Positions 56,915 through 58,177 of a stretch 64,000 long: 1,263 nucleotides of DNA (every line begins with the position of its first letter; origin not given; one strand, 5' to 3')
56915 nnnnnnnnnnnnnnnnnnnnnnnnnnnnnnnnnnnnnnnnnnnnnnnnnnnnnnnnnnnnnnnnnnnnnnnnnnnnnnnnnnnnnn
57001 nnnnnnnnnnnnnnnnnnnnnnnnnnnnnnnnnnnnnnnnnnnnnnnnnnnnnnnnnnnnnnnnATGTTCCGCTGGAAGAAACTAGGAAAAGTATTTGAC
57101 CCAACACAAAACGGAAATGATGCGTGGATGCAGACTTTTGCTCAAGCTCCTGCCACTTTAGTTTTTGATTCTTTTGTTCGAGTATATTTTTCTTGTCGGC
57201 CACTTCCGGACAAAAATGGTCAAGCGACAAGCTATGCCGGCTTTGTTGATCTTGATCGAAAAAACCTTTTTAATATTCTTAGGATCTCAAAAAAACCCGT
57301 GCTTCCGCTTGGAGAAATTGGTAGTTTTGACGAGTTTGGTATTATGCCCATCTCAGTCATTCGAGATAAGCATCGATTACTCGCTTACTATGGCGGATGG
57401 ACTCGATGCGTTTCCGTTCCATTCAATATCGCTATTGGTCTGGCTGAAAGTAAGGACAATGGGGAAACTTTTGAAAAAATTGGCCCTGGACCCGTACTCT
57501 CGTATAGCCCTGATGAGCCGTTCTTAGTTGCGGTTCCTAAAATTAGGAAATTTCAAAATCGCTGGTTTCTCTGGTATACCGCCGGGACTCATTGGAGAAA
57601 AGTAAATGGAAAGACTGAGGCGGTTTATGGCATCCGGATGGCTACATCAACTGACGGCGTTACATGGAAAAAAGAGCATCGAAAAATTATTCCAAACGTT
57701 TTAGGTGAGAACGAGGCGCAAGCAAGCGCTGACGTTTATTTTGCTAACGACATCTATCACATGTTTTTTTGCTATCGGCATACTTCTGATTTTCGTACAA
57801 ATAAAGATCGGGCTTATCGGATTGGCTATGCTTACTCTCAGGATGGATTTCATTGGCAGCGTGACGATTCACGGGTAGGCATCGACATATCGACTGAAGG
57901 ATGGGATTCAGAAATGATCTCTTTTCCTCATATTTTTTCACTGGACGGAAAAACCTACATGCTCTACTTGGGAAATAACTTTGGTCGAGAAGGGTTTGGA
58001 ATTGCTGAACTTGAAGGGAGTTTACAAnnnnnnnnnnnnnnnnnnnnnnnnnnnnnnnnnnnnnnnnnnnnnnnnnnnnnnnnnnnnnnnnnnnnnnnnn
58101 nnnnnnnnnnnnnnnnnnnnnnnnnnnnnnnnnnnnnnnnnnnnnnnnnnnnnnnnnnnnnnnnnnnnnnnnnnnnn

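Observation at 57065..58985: Tandem duplicated beta-propeller glycosidase-fold proteins embedded in a biosynthetic locus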

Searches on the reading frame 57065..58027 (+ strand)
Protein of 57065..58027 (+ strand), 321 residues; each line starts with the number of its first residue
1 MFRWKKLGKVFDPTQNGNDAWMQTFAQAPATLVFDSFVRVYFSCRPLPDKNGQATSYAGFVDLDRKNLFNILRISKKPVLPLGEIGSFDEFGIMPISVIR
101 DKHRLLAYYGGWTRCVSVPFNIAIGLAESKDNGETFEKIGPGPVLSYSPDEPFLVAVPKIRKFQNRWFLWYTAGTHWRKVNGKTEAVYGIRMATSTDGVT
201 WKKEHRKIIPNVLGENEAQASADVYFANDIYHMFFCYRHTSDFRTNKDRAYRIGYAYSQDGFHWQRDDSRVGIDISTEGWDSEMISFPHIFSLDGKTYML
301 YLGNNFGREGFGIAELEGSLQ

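Call 4: search_protein_families(library=pfam, proteins=[window:57065-58027:+], max_evalue=1)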
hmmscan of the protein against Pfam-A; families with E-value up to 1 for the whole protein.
window:57065-58027:+ (321 aa): 4 families
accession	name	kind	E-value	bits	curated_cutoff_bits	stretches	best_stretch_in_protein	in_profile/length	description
PF04041.19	Glyco_hydro_130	-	5e-07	29.4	26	2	248-304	64-118/320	beta-1,4-mannooligosaccharide phosphorylase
PF00251.26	Glyco_hydro_32N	-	4.5e-05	23.6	22.1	2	192-304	42-150/307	Glycosyl hydrolases family 32 N-terminal domain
PF15892.11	BNR_4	-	0.004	17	27.3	1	214-269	146-198/272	BNR repeat-containing family member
PF04616.20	Glyco_hydro_43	-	0.012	15.4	32.2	1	172-303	18-140/288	Glycosyl hydrolases family 43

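Call 5: search_protein_families(library=ncbifam, proteins=[window:57065-58027:+], max_evalue=1)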
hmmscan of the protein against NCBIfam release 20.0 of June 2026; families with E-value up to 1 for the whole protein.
window:57065-58027:+ (321 aa): 4 families
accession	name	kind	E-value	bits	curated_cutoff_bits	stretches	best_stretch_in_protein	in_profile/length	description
NF052550.1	BManbPhaseBMBP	equivalog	3e-13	49.8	450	2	215-303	22-108/296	beta-1,2-mannobiose phosphorylase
NF049877.1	GlucurArabfur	equivalog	0.00018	19.2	1800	1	159-305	200-336/1400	beta-d-glucuronidase/beta-L-arabinofuranosidase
NF052497.1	AlphRhmnaseBT3686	equivalog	0.0069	14.9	700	1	201-269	177-240/424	alpha-l-rhamnosidase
NF058598.1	BetMansidBT3780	equivalog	0.04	13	550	1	248-271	90-113/366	beta-1,2-mannosidase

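Call 7: search_solved_structures(query=window:57065-58027:+, max_evalue=1, show_alignments=2)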
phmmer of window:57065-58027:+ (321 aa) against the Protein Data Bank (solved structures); distinct sequences matched with E-value up to 1: 9.
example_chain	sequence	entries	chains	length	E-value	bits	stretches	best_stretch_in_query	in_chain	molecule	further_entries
7fip_A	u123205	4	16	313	5.8e-06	29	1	215-304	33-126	Beta-1,2-mannobiose phosphorylase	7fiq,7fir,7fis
9fj8_A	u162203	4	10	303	0.0014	21.2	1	221-304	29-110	1,2-beta-oligomannan phosphorylase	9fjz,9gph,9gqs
7bwb_A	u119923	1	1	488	0.0022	20.5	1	103-171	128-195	Beta-fructofuranosidase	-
7bwc_A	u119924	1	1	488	0.0022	20.5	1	103-171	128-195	Beta-fructofuranosidase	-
4ak6_A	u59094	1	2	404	0.045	16.2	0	260-309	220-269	ANHYDRO-ALPHA-L-GALACTOSIDASE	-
4ak5_A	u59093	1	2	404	0.046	16.2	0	260-309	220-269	ANHYDRO-ALPHA-L-GALACTOSIDASE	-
4ak7_A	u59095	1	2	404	0.046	16.2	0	260-309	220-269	ANHYDRO-ALPHA-L-GALACTOSIDASE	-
4zxa_A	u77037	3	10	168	0.11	14.9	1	15-89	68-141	Hydroquinone dioxygenase small subunit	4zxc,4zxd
1nq0_A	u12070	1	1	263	0.74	12.2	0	129-179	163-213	Thyroid hormone receptor beta-1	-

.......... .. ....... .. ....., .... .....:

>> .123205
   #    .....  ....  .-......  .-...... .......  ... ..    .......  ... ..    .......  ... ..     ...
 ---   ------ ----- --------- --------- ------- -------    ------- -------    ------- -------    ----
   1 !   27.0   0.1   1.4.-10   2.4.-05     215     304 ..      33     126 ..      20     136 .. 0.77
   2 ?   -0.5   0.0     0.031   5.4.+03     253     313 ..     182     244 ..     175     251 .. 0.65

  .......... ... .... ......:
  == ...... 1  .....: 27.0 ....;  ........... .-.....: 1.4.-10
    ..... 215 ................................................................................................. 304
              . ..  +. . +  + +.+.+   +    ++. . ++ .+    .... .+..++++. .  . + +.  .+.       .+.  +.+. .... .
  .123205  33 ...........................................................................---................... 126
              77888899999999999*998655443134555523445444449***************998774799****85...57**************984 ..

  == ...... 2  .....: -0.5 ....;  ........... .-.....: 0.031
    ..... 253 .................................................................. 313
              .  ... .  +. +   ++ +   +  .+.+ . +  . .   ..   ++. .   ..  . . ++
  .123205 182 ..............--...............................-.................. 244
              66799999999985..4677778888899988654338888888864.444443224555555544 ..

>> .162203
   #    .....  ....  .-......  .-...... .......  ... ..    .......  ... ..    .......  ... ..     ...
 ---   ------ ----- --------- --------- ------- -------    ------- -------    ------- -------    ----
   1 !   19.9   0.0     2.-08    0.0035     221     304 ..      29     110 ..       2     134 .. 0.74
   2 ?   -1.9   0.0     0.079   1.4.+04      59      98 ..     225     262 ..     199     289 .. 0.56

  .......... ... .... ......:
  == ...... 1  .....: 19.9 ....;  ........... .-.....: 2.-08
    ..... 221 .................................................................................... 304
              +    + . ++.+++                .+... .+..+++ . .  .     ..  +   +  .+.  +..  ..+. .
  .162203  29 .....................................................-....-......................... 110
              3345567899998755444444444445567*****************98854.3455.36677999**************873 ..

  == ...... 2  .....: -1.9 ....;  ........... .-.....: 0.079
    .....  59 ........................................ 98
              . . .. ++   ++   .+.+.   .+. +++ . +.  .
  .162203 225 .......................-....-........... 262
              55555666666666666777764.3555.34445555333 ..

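Call 8: find_homologous_proteins(query=window:57065-58027:+)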
Query window:57065-58027:+ (321 aa): 7226 proteins with E <= 0.001 among 7888 candidates; the best 120 are listed.
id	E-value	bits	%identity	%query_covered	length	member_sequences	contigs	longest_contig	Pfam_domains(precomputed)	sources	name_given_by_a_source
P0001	2.3e-224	762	100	100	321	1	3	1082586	PF04041.20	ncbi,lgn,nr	ncbi:MAG: exo-alpha-sialidase [Candidatus Nomurabacteria bacterium]|nr:MAG: exo-alpha-sialidase [Can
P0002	6.9e-144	497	65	100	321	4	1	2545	-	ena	-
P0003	2.5e-143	495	64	100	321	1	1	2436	-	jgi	jgi:sucrose-6-phosphate hydrolase SacC (GH32 family)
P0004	3.2e-143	495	64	100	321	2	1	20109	PF04041.20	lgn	-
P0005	5.2e-143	494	68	97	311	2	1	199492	-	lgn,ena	-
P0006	5.5e-143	494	64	100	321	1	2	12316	-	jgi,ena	-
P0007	2.6e-142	492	65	100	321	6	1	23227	PF22847.3,PF00251.27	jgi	-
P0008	5.1e-142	491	64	100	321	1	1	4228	-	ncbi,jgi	jgi:sucrose-6-phosphate hydrolase SacC (GH32 family)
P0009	5.4e-142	491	65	99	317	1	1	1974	PF24793.2,PF22847.3,PF00251.27,PF04041.20,PF04616.21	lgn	-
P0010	1.1e-141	490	65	99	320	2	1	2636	-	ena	-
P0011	1.6e-141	490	64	100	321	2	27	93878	PF04041.20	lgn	-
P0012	2.4e-141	489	63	100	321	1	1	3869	-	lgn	-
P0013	3.3e-141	489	63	100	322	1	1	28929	PF22847.3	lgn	-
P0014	5.8e-141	488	64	100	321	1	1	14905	PF00251.27,PF04616.21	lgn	-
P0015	6.6e-141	488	64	100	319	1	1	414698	PF22847.3,PF00251.27,PF04616.21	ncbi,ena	-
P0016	7.8e-141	487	64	100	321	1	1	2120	PF04041.20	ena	-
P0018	1.2e-140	487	63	100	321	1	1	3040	PF22847.3,PF00251.27,PF04041.20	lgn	-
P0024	8.6e-140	484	63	100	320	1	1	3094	PF00251.27,PF04041.20,PF04616.21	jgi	jgi:sucrose-6-phosphate hydrolase SacC (GH32 family)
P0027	2.0e-139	483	63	100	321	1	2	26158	PF04041.20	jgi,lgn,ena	-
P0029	2.2e-139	482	64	100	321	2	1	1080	PF04041.20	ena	-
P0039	1.9e-138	479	64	99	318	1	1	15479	PF24793.2,PF00251.27,PF04041.20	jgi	jgi:predicted GH43/DUF377 family glycosyl hydrolase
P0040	2.1e-138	479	61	100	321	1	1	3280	PF22847.3,PF00251.27,PF04041.20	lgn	-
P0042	2.7e-138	479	64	99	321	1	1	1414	PF24793.2,PF00251.27,PF04041.20,PF04616.21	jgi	-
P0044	3.0e-138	479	63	100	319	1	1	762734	PF22847.3,PF00251.27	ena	-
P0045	3.2e-138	479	64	99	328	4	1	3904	PF00251.27,PF04041.20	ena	-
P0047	3.8e-138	478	64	100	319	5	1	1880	PF22847.3,PF04041.20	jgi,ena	-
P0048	3.9e-138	478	62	100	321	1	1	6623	PF22847.3,PF00251.27,PF04041.20,PF04616.21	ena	-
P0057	5.2e-138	478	63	100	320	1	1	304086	PF22847.3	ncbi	ncbi:glycosylase [soil metagenome]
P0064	9.1e-138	477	62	100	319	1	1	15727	PF00251.27,PF04041.20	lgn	-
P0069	1.3e-137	477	63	98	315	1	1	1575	PF22847.3,PF00251.27,PF04041.20,PF04616.21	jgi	jgi:hypothetical protein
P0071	1.4e-137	477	61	100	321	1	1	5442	PF00251.27,PF04041.20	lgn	-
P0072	1.4e-137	477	63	100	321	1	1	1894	PF22847.3,PF00251.27,PF04041.20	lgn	-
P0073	1.6e-137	476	63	100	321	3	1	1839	PF04041.20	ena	-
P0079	2.3e-137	476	62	100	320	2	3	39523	PF22847.3,PF00251.27,PF04041.20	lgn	-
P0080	2.3e-137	476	64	99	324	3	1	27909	PF00251.27,PF04041.20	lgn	-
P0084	2.9e-137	476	61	100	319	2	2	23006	PF22847.3,PF00251.27,PF04041.20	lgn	-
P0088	4.1e-137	475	64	99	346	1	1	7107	PF22847.3,PF00251.27,PF04041.20,PF04616.21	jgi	jgi:hypothetical protein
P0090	4.5e-137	475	59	100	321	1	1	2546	PF22847.3,PF00251.27,PF04041.20,PF04616.21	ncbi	-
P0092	4.6e-137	475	62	100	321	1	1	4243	PF22847.3,PF00251.27,PF04041.20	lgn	-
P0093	5.1e-137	475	61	100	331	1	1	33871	PF22847.3,PF00251.27,PF04041.20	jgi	jgi:predicted GH43/DUF377 family glycosyl hydrolase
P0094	5.7e-137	475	61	100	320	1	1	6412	PF24793.2,PF04041.20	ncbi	-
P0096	6.2e-137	474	59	100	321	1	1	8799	PF00251.27,PF04041.20,PF04616.21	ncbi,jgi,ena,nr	ncbi:MAG: glycosylase [Epsilonproteobacteria bacterium]|nr:MAG: glycosylase [Campylobacterota bacter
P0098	6.9e-137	474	61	100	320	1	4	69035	PF04041.20,PF04616.21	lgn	-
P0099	7.2e-137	474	62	98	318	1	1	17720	PF00251.27,PF04041.20,PF04616.21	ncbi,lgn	-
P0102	8.1e-137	474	63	100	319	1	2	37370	PF24793.2,PF00251.27,PF04041.20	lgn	-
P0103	8.2e-137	474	63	98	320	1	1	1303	PF22847.3,PF00251.27,PF04041.20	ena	-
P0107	9.9e-137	474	64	100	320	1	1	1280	PF00251.27,PF04041.20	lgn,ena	-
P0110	1.2e-136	474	62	100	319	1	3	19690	PF24793.2,PF00251.27,PF04041.20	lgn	-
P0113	1.4e-136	473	63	99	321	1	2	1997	PF24793.2,PF00251.27,PF04041.20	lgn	-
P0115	1.6e-136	473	61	100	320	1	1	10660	PF00251.27,PF04041.20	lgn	-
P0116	1.7e-136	473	61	98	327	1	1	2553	PF00251.27,PF04041.20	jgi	jgi:hypothetical protein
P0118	1.7e-136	473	62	100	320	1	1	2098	PF00251.27,PF04041.20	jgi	jgi:hypothetical protein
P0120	1.9e-136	473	62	100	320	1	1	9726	PF00251.27,PF04041.20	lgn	-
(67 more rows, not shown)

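Call 11: find_encoding_contigs(protein=P0015, flank=8000, max_places=2)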
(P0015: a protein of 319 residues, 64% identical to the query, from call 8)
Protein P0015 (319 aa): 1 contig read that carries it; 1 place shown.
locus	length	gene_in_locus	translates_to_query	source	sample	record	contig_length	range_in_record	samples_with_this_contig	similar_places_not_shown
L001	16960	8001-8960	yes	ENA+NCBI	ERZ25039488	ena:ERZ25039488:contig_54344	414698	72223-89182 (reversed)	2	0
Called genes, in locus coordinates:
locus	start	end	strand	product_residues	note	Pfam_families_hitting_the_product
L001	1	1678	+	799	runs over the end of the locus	PF13424:TPR_12, PF13432:TPR_16, PF14559:TPR_19, PF13414:TPR_11, PF13432:TPR_16, PF13414:TPR_11, PF13432:TPR_16, PF00515:TPR_1, +56 more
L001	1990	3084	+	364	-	PF13489:Methyltransf_23, PF08484:Methyltransf_14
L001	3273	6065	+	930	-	PF13414:TPR_11, PF13432:TPR_16, PF14559:TPR_19, PF00515:TPR_1, PF13432:TPR_16, PF13414:TPR_11, PF13432:TPR_16, PF13414:TPR_11, +58 more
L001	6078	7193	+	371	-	PF05050:Methyltransf_21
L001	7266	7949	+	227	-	PF08889:WbqC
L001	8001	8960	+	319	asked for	PF00251:Glyco_hydro_32N (faint), PF04616:Glyco_hydro_43 (faint), PF22847:Glyco_hydro_43_rel (weak)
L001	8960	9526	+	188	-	-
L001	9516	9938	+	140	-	-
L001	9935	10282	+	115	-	PF00583:Acetyltransf_1 (weak)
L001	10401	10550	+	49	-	-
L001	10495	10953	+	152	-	PF05401:NodS (weak), PF13489:Methyltransf_23, PF08241:Methyltransf_11, PF08242:Methyltransf_12, PF13649:Methyltransf_25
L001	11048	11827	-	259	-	PF01041:DegT_DnrJ_EryC1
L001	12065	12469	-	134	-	-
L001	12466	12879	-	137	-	PF00692:dUTPase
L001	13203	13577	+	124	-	PF01850:PIN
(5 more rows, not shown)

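Call 12: find_encoding_contigs(protein=P0044, flank=8000, max_places=2)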
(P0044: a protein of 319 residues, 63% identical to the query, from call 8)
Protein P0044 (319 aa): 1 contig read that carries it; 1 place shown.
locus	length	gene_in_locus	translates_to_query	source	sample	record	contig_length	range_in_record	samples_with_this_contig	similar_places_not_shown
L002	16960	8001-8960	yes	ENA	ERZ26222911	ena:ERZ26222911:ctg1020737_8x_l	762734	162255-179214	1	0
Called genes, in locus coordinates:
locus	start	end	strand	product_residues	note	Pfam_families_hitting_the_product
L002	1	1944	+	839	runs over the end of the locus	PF19864:Radical_SAM_N2, PF04055:Radical_SAM, PF10105:DUF2344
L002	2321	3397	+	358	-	PF00196:GerE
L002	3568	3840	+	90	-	PF11731:Cdd1, PF04994:TfoX_C (weak), PF10391:DNA_pol_lambd_f (weak)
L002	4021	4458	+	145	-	PF01814:Hemerythrin (weak)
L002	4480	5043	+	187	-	PF03703:bPH_2 (weak)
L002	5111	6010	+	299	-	PF01963:TraB_PrgY_gumN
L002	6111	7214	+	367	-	PF00155:Aminotran_1_2 (weak), PF01041:DegT_DnrJ_EryC1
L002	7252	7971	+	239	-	PF08889:WbqC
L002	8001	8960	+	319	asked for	PF00251:Glyco_hydro_32N (faint), PF22847:Glyco_hydro_43_rel (weak)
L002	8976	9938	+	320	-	-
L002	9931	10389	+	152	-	PF00583:Acetyltransf_1, PF13673:Acetyltransf_10 (weak), PF13508:Acetyltransf_7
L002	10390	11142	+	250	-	PF13489:Methyltransf_23, PF05401:NodS (weak), PF08241:Methyltransf_11, PF08242:Methyltransf_12, PF13649:Methyltransf_25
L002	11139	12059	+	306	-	PF00535:Glycos_transf_2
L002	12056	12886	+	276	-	PF05401:NodS (weak), PF13489:Methyltransf_23, PF08241:Methyltransf_11, PF08242:Methyltransf_12, PF13649:Methyltransf_25, PF13847:Methyltransf_31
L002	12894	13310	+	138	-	PF04138:GtrA_DPMS_TM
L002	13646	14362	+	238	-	PF00535:Glycos_transf_2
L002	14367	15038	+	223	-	PF13489:Methyltransf_23, PF13649:Methyltransf_25, PF13847:Methyltransf_31 (faint), PF08241:Methyltransf_11, PF08242:Methyltransf_12 (weak)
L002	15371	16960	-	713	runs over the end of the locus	-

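Call 13: find_encoding_contigs(protein=P0057, flank=8000, max_places=2)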
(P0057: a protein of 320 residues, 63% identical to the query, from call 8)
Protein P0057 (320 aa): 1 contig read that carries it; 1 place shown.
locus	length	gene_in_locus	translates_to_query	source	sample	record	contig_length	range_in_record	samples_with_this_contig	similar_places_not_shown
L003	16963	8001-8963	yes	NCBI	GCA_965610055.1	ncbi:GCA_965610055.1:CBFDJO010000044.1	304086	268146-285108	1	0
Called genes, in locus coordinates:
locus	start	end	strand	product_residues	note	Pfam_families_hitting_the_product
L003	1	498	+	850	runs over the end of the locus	PF13231:PMT_2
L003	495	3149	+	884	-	-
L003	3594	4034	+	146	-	PF04138:GtrA_DPMS_TM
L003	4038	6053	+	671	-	-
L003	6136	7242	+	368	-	PF00155:Aminotran_1_2 (weak), PF01041:DegT_DnrJ_EryC1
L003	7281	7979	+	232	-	PF08889:WbqC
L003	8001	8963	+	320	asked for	PF22847:Glyco_hydro_43_rel (weak)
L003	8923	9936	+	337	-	-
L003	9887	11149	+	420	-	PF00583:Acetyltransf_1, PF13302:Acetyltransf_3 (weak), PF13673:Acetyltransf_10, PF13508:Acetyltransf_7, PF08445:FR47 (weak), PF13489:Methyltransf_23, PF08241:Methyltransf_11, PF08242:Methyltransf_12, +2 more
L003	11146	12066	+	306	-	PF00535:Glycos_transf_2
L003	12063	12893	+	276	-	PF03291:mRNA_G-N7_MeTrfase (faint), PF13489:Methyltransf_23, PF08241:Methyltransf_11, PF08242:Methyltransf_12, PF13649:Methyltransf_25, PF13847:Methyltransf_31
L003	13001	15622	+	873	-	PF00107:ADH_zinc_N, PF01408:GFO_IDH_MocA, PF02894:GFO_IDH_MocA_C (weak), PF22725:GFO_IDH_MocA_C3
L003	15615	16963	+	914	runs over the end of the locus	PF13439:Glyco_transf_4, PF13579:Glyco_trans_4_4, PF00534:Glycos_transf_1, PF13692:Glyco_trans_1_4, PF01209:Ubie_methyltran, PF13489:Methyltransf_23, PF08241:Methyltransf_11, PF08242:Methyltransf_12, +3 more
